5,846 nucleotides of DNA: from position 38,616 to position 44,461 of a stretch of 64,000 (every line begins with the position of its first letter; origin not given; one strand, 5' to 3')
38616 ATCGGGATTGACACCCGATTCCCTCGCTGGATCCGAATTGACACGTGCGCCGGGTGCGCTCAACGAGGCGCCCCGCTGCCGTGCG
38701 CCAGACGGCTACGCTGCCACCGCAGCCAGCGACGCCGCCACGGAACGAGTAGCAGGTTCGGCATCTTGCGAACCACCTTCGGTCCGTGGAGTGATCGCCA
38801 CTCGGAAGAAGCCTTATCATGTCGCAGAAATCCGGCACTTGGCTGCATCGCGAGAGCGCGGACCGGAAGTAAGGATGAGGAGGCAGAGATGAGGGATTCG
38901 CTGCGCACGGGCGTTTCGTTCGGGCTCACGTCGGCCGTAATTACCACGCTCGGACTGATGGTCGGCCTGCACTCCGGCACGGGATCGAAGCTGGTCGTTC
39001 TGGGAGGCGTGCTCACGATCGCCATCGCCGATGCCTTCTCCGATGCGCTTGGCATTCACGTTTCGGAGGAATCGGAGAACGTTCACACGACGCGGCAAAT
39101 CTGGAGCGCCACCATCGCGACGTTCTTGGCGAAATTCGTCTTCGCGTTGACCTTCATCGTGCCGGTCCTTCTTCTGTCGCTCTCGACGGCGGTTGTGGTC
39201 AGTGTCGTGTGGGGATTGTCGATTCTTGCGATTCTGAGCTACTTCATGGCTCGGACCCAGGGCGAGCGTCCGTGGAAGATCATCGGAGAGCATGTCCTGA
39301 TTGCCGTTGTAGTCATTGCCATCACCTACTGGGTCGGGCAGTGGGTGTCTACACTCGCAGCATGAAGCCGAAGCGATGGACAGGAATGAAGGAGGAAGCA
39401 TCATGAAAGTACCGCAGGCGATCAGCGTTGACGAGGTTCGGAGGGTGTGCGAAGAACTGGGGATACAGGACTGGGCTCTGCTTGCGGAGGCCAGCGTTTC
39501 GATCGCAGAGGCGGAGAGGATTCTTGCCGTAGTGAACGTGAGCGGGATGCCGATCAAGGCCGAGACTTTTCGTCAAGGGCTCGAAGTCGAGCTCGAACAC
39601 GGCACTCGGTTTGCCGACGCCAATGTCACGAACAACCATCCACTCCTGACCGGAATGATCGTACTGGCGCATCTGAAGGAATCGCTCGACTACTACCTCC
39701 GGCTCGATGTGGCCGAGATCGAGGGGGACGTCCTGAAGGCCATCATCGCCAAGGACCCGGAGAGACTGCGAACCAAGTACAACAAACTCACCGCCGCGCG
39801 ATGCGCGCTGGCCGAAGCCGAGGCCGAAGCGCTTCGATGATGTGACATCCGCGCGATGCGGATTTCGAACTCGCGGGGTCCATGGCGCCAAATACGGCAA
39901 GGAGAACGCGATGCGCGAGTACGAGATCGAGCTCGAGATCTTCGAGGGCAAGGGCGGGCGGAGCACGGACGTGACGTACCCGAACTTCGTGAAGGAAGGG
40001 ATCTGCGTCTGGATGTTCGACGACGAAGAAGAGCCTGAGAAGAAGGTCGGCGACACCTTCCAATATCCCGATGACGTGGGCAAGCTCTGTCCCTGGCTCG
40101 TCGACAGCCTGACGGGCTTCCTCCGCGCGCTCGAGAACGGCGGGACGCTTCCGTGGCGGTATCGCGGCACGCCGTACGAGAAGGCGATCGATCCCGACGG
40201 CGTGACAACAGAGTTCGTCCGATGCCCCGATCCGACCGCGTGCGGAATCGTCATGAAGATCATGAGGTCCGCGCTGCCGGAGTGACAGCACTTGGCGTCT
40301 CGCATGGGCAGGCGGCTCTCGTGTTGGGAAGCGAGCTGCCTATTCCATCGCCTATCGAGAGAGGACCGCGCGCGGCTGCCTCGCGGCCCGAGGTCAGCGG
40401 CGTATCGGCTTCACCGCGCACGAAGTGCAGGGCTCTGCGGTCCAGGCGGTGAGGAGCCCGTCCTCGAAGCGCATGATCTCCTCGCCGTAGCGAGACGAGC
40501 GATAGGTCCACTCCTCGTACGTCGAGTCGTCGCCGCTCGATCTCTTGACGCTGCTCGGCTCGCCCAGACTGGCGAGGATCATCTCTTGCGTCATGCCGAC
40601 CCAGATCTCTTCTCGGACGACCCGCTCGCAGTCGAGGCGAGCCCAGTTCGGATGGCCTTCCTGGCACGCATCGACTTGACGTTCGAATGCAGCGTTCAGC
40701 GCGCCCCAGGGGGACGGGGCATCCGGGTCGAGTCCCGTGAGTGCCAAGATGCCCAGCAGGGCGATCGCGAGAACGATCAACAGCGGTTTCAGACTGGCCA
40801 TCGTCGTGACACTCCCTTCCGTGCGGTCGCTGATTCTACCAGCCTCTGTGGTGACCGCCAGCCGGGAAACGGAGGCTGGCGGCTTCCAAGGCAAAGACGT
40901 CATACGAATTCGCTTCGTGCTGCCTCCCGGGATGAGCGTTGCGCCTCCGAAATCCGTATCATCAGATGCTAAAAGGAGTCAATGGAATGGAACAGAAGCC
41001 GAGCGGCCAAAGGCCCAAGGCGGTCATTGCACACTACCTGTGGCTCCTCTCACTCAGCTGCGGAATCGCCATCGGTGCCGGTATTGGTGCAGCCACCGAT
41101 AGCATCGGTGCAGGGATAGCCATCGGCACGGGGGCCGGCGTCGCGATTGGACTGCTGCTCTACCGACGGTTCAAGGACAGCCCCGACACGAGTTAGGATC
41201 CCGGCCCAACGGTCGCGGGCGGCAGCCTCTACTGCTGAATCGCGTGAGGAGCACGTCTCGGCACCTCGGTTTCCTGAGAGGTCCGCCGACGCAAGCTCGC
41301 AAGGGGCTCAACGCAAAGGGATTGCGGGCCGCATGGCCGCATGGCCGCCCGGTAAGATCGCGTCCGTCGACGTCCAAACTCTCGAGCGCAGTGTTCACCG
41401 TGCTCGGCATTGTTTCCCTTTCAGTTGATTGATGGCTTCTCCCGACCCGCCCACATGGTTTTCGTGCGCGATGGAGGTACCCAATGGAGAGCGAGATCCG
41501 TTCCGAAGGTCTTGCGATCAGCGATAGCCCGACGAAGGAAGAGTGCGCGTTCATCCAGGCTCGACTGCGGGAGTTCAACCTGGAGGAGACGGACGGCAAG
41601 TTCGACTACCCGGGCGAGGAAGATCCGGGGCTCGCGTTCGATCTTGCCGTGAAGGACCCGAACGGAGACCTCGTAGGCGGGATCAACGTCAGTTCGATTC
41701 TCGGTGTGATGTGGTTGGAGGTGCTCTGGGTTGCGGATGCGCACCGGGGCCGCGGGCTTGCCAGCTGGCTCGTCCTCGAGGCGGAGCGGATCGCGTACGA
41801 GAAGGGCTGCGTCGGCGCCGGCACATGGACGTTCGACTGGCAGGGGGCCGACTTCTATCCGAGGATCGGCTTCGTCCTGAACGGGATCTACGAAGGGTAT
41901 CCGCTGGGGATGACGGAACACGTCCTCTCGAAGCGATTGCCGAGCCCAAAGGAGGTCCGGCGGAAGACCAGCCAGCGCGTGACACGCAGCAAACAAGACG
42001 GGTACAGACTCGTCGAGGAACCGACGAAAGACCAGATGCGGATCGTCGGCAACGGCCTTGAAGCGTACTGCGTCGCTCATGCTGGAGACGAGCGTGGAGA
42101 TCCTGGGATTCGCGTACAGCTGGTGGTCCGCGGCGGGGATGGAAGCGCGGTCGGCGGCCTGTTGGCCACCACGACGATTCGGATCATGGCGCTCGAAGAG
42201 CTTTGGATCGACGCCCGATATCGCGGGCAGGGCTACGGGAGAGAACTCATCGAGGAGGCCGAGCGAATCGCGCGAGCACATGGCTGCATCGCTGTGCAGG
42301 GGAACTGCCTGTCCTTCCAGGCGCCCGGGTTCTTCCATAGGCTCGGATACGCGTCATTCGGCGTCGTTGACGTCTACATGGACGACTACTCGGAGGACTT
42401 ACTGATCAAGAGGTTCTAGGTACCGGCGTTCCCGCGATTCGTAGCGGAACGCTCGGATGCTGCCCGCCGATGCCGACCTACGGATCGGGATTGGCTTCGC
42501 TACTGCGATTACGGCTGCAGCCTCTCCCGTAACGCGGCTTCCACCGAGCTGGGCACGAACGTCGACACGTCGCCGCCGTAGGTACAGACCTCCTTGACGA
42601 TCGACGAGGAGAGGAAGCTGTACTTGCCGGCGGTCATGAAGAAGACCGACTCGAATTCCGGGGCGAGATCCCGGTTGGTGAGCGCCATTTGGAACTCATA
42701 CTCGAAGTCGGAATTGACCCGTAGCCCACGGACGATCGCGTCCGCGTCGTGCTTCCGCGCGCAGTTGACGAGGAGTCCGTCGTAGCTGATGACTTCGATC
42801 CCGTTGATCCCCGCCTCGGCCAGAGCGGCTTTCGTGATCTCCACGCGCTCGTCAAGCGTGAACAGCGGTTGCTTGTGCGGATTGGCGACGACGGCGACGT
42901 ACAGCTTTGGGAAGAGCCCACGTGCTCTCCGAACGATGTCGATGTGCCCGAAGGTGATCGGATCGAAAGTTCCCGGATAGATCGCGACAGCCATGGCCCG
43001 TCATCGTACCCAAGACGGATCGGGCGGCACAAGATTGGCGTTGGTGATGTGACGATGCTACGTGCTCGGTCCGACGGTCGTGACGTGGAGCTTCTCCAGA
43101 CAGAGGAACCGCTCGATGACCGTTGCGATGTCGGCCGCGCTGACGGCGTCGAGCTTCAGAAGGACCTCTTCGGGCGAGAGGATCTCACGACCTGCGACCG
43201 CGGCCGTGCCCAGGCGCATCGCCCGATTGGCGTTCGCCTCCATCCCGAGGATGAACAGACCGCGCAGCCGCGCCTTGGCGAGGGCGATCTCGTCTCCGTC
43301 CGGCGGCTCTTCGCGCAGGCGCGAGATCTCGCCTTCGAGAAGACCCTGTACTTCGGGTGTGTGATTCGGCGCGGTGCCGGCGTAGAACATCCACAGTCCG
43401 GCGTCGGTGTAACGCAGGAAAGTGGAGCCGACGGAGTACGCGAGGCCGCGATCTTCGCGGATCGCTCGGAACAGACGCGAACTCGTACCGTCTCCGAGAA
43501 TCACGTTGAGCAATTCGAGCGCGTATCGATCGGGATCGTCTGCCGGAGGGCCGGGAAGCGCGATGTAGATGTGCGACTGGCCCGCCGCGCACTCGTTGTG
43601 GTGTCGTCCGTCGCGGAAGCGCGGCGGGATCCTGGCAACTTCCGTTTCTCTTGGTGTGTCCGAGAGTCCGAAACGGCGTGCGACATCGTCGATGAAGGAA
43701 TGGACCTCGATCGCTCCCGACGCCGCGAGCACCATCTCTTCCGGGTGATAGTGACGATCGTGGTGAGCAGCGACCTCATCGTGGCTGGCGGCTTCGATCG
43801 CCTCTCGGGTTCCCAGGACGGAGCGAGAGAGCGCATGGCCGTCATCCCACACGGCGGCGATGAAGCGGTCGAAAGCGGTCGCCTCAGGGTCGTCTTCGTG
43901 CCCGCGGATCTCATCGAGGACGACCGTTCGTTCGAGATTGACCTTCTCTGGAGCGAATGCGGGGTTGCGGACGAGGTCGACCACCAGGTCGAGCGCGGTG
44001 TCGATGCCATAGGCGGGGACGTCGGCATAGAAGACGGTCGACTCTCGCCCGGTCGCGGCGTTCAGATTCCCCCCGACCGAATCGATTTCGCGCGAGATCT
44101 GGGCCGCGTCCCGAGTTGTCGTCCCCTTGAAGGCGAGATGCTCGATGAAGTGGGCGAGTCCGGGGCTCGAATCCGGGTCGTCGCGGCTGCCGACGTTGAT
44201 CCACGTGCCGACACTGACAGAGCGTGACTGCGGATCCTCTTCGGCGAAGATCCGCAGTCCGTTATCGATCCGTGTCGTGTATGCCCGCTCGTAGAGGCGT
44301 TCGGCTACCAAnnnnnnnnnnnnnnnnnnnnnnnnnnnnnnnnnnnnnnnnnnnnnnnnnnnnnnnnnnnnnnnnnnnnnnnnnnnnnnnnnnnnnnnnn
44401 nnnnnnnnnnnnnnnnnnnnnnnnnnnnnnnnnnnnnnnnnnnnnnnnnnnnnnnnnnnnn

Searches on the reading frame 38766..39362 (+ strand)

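Call 56: search_protein_families(library=pfam, proteins=[window:38766-39362:+], max_evalue=0.00001)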
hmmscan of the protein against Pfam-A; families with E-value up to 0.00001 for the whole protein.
window:38766-39362:+ (199 aa): 1 family
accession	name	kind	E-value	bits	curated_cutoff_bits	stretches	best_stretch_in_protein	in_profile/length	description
PF01988.24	VIT1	-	4.7e-10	40.1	28.1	1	111-192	132-214/214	VIT family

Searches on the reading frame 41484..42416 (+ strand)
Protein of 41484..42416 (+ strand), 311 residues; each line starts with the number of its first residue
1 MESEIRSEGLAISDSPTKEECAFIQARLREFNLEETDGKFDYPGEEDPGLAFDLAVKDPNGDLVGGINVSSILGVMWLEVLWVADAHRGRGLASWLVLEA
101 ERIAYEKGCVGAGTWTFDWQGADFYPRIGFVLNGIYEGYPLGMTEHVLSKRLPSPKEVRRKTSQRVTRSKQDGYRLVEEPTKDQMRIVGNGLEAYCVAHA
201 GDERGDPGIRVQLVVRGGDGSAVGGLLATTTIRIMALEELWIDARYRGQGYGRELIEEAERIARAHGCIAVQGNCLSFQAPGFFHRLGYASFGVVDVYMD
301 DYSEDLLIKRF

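Call 56: search_protein_families(library=pfam, proteins=[window:41484-42416:+], max_evalue=0.00001)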
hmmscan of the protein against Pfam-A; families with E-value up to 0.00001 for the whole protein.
window:41484-42416:+ (311 aa): 5 families
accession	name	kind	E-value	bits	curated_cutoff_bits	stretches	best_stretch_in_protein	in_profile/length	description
PF00583.31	Acetyltransf_1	-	1.1e-20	74.5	20.7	2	219-289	41-116/116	Acetyltransferase (GNAT) family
PF13508.13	Acetyltransf_7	-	8.1e-19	68.2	27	2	220-289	12-82/84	Acetyltransferase (GNAT) domain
PF13673.13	Acetyltransf_10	-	3.7e-08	33.8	23.6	0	233-292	50-110/128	Acetyltransferase (GNAT) domain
PF14542.12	Acetyltransf_CG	-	1.7e-07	31.7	30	0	234-268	24-58/80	GCN5-related N-acetyl-transferase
PF08445.16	FR47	-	9.3e-06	26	22.1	0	78-131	24-78/86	FR47-like protein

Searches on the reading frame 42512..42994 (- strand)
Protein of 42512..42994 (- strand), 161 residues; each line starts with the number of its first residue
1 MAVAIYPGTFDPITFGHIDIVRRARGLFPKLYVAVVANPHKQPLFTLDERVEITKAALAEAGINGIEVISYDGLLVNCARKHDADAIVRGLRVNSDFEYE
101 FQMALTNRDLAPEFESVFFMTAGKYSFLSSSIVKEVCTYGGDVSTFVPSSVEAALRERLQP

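Call 56: search_protein_families(library=pfam, proteins=[window:42512-42994:-], max_evalue=0.00001)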
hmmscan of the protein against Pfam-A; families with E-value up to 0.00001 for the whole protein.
window:42512-42994:- (161 aa): 1 family
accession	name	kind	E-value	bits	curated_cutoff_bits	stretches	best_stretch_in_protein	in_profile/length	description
PF01467.32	CTP_transf_like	-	2.4e-27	96.2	21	1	5-135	1-132/133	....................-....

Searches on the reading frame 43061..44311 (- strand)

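Call 56: search_protein_families(library=pfam, proteins=[window:43061-44311:-], max_evalue=0.00001)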
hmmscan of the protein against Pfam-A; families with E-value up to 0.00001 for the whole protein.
window:43061-44311:- (417 aa): 2 families
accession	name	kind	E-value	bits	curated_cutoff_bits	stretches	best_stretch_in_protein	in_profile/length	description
PF00675.25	Peptidase_M16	-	1.7e-36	125.8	22.3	1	21-168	2-148/149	Insulinase (Peptidase family M16)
PF05193.26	Peptidase_M16_C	-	9.7e-35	120.5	23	1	176-349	3-181/181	Peptidase M16 inactive domain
